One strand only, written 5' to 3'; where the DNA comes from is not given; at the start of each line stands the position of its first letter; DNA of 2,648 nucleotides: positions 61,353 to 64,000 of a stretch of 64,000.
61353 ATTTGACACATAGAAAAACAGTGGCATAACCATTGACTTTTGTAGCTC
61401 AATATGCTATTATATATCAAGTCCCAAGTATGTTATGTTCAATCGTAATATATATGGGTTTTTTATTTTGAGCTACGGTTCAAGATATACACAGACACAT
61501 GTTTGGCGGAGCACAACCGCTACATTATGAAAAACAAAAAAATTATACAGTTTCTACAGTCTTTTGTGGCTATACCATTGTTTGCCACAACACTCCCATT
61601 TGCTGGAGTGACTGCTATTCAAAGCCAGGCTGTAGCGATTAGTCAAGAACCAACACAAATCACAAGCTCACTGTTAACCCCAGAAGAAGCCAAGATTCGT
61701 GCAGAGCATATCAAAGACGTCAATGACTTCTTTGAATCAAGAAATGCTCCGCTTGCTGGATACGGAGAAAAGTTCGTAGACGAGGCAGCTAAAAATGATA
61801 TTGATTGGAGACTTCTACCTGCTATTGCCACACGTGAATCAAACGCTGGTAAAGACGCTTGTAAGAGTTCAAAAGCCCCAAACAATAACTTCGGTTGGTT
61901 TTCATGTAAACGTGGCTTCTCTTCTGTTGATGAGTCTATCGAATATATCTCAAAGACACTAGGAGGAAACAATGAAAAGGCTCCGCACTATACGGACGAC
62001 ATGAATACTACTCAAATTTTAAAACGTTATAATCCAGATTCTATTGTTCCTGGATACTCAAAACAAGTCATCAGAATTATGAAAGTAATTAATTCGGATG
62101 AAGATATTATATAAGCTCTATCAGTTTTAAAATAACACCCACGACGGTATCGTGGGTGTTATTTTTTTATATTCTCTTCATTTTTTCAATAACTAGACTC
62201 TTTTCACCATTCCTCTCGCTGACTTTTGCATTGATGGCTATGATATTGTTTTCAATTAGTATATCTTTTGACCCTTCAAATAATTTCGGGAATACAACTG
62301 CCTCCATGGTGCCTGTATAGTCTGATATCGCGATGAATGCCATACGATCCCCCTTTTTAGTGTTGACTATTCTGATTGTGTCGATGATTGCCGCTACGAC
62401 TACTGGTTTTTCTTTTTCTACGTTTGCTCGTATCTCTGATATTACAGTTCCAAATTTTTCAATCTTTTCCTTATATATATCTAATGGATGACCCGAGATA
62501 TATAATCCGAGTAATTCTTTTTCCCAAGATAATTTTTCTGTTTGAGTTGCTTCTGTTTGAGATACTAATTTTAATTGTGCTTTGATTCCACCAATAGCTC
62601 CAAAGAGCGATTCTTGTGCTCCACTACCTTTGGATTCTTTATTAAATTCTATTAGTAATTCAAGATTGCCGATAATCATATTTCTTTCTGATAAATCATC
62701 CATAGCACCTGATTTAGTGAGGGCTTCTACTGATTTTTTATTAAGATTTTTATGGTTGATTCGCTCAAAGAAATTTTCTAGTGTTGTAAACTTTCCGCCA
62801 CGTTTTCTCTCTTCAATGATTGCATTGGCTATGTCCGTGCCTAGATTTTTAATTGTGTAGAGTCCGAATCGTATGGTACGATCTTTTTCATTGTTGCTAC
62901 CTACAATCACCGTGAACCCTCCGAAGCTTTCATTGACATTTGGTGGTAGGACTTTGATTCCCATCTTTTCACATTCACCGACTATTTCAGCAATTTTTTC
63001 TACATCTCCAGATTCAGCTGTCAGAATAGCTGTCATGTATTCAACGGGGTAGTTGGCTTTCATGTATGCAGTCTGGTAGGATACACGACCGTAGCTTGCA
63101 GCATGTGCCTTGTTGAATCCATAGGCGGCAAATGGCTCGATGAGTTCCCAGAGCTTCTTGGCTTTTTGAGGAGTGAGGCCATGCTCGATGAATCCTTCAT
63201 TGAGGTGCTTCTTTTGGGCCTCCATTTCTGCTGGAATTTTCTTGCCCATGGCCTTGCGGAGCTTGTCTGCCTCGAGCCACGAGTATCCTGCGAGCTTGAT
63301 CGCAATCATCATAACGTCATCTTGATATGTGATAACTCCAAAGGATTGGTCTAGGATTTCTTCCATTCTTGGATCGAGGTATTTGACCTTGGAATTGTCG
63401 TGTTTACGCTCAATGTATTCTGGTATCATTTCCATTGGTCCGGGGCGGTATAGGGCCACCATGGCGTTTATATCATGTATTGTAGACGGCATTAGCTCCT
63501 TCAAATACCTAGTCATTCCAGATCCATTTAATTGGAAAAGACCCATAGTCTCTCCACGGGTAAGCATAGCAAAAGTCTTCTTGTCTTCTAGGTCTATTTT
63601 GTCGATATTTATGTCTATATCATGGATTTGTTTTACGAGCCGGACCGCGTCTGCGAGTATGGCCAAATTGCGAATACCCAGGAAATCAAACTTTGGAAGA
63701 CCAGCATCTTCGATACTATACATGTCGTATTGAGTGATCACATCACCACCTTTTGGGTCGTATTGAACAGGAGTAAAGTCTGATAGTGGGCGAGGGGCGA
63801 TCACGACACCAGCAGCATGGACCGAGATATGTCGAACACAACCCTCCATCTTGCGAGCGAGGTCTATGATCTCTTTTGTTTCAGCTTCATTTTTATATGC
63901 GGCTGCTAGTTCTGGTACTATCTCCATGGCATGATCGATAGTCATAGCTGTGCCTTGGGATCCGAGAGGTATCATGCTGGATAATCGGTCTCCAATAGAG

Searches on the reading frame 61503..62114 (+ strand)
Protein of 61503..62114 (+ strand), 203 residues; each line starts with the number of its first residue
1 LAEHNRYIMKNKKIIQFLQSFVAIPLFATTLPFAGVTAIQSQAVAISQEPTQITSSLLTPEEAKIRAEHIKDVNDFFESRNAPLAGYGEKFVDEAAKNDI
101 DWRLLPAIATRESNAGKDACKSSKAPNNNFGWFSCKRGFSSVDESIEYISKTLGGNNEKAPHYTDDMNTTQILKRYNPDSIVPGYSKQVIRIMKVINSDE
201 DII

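Call 21: search_protein_families(library=pfam, proteins=[window:61503-62114:+], max_evalue=0.0001)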
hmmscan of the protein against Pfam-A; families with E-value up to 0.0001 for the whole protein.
window:61503-62114:+ (203 aa): 1 family
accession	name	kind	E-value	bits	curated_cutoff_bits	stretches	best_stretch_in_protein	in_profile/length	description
PF01832.25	Glucosaminidase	-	3.9e-06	28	30.2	1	89-197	2-122/123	Mannosyl-glycoprotein endo-beta-N-acetylglucosaminidase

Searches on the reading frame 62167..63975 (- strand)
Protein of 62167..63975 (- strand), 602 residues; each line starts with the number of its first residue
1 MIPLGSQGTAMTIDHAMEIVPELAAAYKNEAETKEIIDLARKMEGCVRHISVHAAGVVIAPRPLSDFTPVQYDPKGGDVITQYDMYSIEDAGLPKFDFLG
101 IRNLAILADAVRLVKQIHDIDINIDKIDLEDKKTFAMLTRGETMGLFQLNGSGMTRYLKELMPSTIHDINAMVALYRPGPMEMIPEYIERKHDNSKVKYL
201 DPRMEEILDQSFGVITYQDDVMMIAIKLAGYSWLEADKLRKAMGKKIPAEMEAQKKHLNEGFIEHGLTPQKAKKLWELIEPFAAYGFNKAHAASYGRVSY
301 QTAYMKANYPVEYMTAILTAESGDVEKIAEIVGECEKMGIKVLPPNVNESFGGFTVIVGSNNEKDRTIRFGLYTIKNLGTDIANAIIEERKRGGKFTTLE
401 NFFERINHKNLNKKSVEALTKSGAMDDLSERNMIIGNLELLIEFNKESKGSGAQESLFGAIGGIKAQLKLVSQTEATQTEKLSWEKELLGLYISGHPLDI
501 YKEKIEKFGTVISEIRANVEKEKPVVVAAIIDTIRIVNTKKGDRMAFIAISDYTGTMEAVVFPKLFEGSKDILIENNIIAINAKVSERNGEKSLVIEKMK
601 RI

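Call 21: search_protein_families(library=pfam, proteins=[window:62167-63975:-], max_evalue=0.0001)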
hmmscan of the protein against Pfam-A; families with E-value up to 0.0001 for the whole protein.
window:62167-63975:- (602 aa): 4 families
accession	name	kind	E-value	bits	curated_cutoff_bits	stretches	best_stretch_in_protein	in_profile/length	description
PF17657.6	DNA_pol3_finger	-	1.8e-54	184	22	1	103-265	1-165/166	Bacterial DNA polymerase III alpha subunit finger domain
PF14579.12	HHH_6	-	2.1e-25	89.2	25.6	1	339-430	1-85/90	Helix-hairpin-helix motif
PF07733.18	DNA_pol3_alpha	-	3.3e-24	86.4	23.9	1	9-100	169-260/260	Bacterial DNA polymerase III alpha NTPase domain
PF01336.31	tRNA_anti-codon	-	1.9e-10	40.9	27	1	525-600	1-73/75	OB-fold nucleic acid binding domain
